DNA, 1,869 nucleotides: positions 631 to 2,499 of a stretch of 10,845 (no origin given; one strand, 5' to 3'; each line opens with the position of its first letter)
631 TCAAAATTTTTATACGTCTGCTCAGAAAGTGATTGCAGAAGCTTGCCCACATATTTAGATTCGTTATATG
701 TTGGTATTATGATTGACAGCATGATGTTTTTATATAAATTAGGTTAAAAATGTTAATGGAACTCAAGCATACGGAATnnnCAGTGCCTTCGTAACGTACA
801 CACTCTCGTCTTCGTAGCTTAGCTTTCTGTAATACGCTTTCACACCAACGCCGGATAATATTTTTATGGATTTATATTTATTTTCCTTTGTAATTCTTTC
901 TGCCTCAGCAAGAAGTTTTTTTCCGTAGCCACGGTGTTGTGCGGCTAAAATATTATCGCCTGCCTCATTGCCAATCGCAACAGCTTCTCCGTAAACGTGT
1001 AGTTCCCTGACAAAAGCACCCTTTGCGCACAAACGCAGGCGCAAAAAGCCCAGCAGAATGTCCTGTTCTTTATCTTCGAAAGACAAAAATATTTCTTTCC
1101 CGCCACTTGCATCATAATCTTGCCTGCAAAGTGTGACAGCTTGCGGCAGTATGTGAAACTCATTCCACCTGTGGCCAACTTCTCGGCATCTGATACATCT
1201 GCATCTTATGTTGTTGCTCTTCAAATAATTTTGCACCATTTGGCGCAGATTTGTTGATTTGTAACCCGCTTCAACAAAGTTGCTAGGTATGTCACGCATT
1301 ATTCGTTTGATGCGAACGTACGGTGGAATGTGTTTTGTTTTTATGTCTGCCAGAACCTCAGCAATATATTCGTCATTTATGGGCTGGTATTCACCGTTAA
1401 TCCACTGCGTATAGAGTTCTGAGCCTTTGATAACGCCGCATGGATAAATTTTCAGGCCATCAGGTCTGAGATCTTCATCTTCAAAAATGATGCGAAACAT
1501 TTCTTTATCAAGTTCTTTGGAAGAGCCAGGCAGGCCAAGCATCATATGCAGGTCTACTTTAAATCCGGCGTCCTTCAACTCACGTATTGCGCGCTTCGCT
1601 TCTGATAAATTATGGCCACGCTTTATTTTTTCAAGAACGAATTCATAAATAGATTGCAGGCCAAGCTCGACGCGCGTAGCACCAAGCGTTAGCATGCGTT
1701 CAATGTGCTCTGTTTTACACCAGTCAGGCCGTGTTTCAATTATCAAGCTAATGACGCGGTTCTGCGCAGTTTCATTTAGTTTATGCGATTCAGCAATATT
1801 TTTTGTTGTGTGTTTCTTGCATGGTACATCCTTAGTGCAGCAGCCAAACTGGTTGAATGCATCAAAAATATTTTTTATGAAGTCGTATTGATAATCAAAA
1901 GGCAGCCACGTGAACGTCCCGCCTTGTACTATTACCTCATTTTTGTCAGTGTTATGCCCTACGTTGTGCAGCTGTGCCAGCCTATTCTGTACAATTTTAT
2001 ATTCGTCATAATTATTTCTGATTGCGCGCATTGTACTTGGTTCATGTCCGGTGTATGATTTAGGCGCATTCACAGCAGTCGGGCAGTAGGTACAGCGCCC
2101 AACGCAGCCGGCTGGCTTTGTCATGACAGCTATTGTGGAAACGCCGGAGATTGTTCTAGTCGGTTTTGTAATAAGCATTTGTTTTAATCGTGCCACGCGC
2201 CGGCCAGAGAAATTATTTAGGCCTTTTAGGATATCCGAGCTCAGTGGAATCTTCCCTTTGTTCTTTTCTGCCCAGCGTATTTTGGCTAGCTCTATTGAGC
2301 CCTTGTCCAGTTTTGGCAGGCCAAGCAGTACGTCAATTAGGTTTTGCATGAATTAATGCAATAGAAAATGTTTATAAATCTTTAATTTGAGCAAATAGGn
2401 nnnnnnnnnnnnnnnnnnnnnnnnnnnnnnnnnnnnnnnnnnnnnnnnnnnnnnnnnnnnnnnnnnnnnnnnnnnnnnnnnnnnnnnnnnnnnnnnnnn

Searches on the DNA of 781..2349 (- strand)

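Call 88: search_with_rna_model(model_id=R1, sources=[L026, L027, L028], max_evalue=1, show_alignments=3)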
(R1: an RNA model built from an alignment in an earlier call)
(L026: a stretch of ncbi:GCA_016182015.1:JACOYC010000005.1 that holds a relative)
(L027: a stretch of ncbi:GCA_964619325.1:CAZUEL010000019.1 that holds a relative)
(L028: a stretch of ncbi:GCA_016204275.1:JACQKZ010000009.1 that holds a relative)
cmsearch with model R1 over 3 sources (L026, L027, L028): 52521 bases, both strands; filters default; matches with E-value up to 1: 2.
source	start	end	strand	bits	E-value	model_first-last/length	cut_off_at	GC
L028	14073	14204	+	75.8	2.1e-15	1-138/138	no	0.43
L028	14073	14204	-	21.6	0.0041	1-138/138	no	0.43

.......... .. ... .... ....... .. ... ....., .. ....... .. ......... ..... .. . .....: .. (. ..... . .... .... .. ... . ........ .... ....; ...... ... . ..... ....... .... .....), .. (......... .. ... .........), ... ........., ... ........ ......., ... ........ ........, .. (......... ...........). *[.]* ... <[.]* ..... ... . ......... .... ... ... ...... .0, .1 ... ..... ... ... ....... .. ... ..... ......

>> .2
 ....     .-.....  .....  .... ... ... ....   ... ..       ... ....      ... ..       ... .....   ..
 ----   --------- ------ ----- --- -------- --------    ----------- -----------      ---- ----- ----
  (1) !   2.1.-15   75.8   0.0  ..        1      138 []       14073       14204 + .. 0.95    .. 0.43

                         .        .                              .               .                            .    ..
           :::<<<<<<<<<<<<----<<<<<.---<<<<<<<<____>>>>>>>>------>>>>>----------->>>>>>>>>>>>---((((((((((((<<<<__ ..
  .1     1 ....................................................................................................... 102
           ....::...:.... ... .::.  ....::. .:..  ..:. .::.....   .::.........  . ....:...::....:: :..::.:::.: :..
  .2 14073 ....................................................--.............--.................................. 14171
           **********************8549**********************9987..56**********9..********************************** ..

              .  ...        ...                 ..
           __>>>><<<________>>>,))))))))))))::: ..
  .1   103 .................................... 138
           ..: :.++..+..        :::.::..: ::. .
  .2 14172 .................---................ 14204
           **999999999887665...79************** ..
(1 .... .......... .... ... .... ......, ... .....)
